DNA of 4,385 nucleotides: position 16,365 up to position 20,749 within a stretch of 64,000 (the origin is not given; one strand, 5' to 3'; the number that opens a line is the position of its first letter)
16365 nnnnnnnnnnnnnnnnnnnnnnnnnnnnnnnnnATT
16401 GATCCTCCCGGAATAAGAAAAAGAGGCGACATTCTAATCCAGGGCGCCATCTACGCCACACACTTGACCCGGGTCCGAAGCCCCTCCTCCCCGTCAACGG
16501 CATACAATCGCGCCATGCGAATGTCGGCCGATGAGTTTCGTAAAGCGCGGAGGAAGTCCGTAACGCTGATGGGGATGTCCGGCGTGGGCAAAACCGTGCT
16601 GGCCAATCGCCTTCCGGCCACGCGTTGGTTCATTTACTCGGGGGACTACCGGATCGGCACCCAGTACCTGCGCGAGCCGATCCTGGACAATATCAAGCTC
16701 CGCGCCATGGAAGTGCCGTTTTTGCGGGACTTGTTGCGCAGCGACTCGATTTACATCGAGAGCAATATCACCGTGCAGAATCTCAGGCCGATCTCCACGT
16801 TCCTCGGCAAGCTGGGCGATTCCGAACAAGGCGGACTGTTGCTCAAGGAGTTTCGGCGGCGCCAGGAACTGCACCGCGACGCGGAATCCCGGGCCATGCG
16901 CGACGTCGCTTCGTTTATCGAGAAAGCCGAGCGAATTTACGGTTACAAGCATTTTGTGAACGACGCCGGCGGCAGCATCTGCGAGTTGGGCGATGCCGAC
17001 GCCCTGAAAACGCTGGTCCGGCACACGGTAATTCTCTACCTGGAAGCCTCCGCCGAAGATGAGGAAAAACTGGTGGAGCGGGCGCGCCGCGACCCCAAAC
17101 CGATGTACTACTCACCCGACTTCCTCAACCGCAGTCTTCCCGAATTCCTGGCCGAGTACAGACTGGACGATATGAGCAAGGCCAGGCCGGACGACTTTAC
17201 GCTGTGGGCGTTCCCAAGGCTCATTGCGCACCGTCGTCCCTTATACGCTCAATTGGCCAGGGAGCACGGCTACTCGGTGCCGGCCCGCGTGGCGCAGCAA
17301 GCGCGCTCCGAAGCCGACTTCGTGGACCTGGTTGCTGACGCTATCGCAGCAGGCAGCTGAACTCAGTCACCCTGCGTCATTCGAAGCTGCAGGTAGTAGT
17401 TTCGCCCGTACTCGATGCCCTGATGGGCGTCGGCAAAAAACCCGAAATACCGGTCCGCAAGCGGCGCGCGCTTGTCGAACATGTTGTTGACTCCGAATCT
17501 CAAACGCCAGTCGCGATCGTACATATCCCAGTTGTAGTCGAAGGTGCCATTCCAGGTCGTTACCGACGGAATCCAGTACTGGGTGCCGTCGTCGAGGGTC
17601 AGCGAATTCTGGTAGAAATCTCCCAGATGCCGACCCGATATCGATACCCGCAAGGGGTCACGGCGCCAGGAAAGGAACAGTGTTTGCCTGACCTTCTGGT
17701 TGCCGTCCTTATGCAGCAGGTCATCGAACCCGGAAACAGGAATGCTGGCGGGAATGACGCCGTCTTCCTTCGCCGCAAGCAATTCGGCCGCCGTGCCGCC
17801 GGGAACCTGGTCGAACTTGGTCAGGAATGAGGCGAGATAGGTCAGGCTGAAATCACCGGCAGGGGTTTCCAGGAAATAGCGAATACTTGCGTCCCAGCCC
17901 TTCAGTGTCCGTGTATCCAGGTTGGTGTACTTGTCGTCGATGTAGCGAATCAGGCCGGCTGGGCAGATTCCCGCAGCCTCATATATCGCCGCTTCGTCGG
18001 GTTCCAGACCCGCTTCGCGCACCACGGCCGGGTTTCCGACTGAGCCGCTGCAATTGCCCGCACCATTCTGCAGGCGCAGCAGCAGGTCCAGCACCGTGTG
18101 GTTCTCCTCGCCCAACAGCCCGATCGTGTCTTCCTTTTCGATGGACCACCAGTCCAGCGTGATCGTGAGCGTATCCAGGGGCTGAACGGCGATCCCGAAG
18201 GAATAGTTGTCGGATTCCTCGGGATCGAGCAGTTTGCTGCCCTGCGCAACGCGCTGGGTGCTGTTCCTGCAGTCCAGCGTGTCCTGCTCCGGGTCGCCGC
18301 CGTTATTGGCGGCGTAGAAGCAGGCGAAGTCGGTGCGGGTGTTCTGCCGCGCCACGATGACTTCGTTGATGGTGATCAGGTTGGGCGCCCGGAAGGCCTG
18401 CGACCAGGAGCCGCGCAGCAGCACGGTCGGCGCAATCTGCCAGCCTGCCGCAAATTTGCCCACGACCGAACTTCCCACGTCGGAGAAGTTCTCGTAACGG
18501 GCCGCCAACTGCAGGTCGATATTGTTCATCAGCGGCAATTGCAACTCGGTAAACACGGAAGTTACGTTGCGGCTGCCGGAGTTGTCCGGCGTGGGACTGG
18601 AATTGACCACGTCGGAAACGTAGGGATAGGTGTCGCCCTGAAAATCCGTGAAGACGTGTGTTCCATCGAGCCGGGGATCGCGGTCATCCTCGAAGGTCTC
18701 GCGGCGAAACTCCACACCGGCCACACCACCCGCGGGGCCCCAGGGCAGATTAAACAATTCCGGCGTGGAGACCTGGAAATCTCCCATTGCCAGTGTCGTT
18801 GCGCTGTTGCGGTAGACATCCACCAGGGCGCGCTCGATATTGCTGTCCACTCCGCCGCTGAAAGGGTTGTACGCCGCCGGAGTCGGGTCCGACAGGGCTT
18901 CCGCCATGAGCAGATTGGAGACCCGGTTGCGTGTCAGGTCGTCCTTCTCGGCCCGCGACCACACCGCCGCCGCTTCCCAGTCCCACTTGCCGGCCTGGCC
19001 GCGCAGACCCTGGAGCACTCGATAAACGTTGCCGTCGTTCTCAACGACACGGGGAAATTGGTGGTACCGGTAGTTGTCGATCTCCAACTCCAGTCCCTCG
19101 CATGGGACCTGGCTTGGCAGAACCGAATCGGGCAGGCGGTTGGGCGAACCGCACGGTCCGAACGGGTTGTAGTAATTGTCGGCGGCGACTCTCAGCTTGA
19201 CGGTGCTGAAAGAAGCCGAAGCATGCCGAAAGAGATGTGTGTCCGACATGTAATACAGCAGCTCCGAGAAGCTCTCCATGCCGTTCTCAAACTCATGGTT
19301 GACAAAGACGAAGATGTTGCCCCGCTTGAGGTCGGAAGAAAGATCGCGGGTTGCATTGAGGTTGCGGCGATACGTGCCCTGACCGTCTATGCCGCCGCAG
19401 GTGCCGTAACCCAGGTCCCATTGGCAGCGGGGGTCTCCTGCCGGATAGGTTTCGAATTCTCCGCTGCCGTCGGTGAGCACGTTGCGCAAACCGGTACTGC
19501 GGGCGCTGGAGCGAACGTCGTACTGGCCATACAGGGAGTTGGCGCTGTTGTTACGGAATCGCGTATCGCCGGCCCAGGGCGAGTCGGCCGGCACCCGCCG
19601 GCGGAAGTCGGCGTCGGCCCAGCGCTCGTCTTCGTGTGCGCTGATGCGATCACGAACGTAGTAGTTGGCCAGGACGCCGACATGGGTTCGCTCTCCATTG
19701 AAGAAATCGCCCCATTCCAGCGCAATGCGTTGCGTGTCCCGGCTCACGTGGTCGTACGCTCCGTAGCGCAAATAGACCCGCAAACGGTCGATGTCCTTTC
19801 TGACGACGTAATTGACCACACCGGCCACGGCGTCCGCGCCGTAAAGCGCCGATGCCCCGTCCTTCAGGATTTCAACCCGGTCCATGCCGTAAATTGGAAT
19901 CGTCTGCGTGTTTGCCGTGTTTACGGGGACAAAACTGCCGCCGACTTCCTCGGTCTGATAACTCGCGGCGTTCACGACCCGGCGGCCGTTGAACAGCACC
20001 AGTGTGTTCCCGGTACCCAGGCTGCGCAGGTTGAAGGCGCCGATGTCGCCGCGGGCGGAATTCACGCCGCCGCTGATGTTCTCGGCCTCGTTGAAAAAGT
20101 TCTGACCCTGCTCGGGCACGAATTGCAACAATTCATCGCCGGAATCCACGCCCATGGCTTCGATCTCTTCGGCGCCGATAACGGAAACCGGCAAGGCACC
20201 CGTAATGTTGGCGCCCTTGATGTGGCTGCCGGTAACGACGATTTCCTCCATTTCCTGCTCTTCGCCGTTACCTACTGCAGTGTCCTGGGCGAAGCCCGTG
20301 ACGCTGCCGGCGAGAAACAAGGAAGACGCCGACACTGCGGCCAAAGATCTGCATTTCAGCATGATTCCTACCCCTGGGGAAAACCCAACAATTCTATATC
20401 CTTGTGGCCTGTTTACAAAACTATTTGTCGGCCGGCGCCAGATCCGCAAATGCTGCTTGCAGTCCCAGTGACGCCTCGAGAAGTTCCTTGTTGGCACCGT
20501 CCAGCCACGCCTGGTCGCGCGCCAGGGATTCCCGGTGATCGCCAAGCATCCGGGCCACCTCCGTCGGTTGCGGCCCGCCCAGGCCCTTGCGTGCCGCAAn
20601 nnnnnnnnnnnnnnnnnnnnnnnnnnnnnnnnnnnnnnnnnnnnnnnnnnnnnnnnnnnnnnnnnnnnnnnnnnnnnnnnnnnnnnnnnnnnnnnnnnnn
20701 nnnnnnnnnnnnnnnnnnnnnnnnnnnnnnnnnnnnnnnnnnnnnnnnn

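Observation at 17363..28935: Tightly coupled five-gene cluster: ATCase-like -> two S45 Ntn-acylases -> exported M14 carboxypeptidase::ASL fusion -> TonB-dependent receptor (candidate undescribed uptake/degradation system)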

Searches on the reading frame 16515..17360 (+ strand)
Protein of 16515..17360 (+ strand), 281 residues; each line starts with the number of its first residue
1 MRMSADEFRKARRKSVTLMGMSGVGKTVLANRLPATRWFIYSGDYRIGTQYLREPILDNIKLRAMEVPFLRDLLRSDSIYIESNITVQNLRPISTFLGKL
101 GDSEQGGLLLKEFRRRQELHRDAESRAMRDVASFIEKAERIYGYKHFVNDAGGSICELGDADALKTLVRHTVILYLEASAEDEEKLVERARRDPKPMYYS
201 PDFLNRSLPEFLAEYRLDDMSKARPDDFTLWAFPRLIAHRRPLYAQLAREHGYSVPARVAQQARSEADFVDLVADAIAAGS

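Call 85: search_protein_families(library=pfam, proteins=[window:16515-17360:+])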
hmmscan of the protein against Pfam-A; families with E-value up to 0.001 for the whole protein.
window:16515-17360:+ (281 aa): 1 family
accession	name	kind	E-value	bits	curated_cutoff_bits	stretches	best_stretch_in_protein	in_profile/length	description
PF13191.12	AAA_16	-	0.00031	21.7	32.6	0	10-136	18-125/167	AAA ATPase domain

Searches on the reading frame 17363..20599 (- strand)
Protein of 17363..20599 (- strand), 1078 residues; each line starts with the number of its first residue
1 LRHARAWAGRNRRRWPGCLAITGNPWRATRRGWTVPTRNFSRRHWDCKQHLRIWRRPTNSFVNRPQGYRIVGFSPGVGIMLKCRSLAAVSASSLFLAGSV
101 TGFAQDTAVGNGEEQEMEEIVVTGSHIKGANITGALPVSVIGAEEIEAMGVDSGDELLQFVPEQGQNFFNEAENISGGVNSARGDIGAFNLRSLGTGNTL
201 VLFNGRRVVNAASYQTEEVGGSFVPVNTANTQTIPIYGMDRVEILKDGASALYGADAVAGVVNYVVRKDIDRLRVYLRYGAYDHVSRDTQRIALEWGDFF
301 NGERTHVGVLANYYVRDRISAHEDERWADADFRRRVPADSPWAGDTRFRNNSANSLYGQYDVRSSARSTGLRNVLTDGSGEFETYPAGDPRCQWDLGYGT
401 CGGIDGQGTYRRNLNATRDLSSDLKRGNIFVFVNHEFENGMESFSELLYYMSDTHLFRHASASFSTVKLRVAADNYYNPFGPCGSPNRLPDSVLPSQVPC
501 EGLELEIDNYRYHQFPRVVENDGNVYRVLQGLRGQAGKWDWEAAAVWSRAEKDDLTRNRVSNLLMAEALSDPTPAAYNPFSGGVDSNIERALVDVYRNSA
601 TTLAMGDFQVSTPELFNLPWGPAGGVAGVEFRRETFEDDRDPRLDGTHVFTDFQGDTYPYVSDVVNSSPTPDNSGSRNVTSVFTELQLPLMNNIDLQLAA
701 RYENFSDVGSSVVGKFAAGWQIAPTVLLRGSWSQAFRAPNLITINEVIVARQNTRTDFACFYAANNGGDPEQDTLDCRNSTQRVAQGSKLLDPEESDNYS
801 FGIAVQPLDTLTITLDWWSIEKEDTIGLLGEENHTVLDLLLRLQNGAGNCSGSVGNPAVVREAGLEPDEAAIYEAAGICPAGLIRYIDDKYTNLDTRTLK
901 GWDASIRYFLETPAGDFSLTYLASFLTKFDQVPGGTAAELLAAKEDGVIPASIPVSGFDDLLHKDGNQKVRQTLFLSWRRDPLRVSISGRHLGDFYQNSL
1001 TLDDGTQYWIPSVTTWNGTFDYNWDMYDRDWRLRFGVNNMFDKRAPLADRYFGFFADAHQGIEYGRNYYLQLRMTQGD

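Call 3: search_protein_families(library=pfam, proteins=[window:17363-20599:-])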
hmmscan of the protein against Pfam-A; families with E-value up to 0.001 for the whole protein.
window:17363-20599:- (1078 aa): 2 families
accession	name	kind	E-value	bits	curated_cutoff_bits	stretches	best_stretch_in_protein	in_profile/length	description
PF00593.30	TonB_dep_Rec_b-barrel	-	4.2e-29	103.1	27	1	568-1039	102-435/436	TonB dependent receptor-like, beta-barrel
PF07715.20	Plug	-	6.5e-16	59.2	23.9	1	137-261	8-107/107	TonB-dependent Receptor Plug Domain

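Call 4: search_protein_families(library=ncbifam, proteins=[window:17363-20599:-])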
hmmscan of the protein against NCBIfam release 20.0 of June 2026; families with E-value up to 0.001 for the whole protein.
window:17363-20599:- (1078 aa): 17 families
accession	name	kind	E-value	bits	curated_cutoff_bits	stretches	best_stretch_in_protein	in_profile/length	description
NF010048.1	PRK13524.1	subfamily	3.5e-18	65.5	493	2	104-271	27-180/744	FepA family TonB-dependent siderophore receptor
NF010010.0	PRK13483.1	equivalog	6.5e-17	60.7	927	1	103-278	18-174/660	ligand-gated channel protein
TIGR01779.1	TonB-B12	equivalog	5.9e-16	58.1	599.7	2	103-280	14-167/614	TonB-dependent vitamin B12 receptor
NF010051.0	PRK13528.1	subfamily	6.7e-16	57.7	583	1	107-275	23-180/727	FepA family TonB-dependent siderophore receptor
TIGR01785.1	TonB-hemin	subfamily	9.5e-16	57.4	316.85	1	117-317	1-180/677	TonB-dependent heme/hemoglobin receptor family protein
NF007478.2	PRK10064.1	equivalog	6.1e-13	47.9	745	1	113-269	26-160/663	catecholate siderophore receptor CirA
NF050067.1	TonBEntbctnRecCfrA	equivalog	1.2e-12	47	1200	1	181-273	77-164/698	TonB-dependent ferric enterobactin receptor CfrA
TIGR01783.1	TonB-siderophor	subfamily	1.4e-10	40.4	223.5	1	979-1044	558-619/649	TonB-dependent siderophore receptor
NF010012.0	PRK13486.1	equivalog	2e-10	39.7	924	1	178-275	73-166/696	TonB-dependent receptor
NF007926.1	PRK10641.1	equivalog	4.2e-09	35.5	836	1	93-283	6-170/617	TonB-dependent vitamin B12 receptor BtuB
NF010038.0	PRK13513.1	equivalog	4.6e-09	35.4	942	1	117-278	35-176/659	ligand-gated channel protein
TIGR01786.1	TonB-hemlactrns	subfamily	5.2e-09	35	323.75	1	712-1074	438-717/719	TonB-dependent hemoglobin/transferrin/lactoferrin family receptor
NF052649.1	TonRcptRhtA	equivalog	6.3e-08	31.3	1100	1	86-270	10-168/744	TonB-dependent siderophore receptor RhtA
NF010011.0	PRK13484.1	equivalog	9.3e-07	27.5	1197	1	113-267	26-159/682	IreA family TonB-dependent siderophore receptor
NF053590.1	TonB_dep_TOL0244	equivalog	2.7e-06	26.3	645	0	119-279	12-152/604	TOL_0244 family TonB-dependent receptor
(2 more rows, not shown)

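Call 49: search_solved_structures(query=window:17363-20362:-, max_evalue=0.001)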
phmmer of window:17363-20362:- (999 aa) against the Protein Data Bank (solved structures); distinct sequences matched with E-value up to 0.001: 11.
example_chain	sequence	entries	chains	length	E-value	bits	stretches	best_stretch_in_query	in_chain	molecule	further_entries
5fp2_A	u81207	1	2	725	2.5e-08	35.5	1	58-197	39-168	FERRIC ENTEROBACTIN RECEPTOR PIRA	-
5fr8_A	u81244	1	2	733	1.3e-07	33.1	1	38-191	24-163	TONB-DEPENDENT SIDEROPHORE RECEPTOR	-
2hdf_A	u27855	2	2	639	2e-07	32.5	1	38-189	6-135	Colicin I receptor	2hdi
5out_A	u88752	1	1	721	3.5e-07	31.7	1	94-189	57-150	Ferric enterobactin receptor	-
6q5e_A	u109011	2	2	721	3.7e-07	31.6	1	94-189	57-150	Ferric enterobactin receptor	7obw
6r1f_A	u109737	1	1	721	4.7e-07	31.3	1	94-189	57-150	Ferric enterobactin receptor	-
5m9b_A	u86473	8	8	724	4.8e-07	31.3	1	94-189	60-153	Ferric enterobactin receptor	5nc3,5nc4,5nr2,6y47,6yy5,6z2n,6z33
9nn6_A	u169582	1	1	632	5.6e-07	31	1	43-189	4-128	Colicin I receptor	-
6i2j_A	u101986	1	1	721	5.7e-07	31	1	94-189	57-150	Ferric enterobactin receptor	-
5mzs_A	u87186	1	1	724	9e-07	30.4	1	94-189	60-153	Ferric enterobactin receptor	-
1nqf_A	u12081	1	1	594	0.0001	23.5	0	101-210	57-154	Vitamin B12 receptor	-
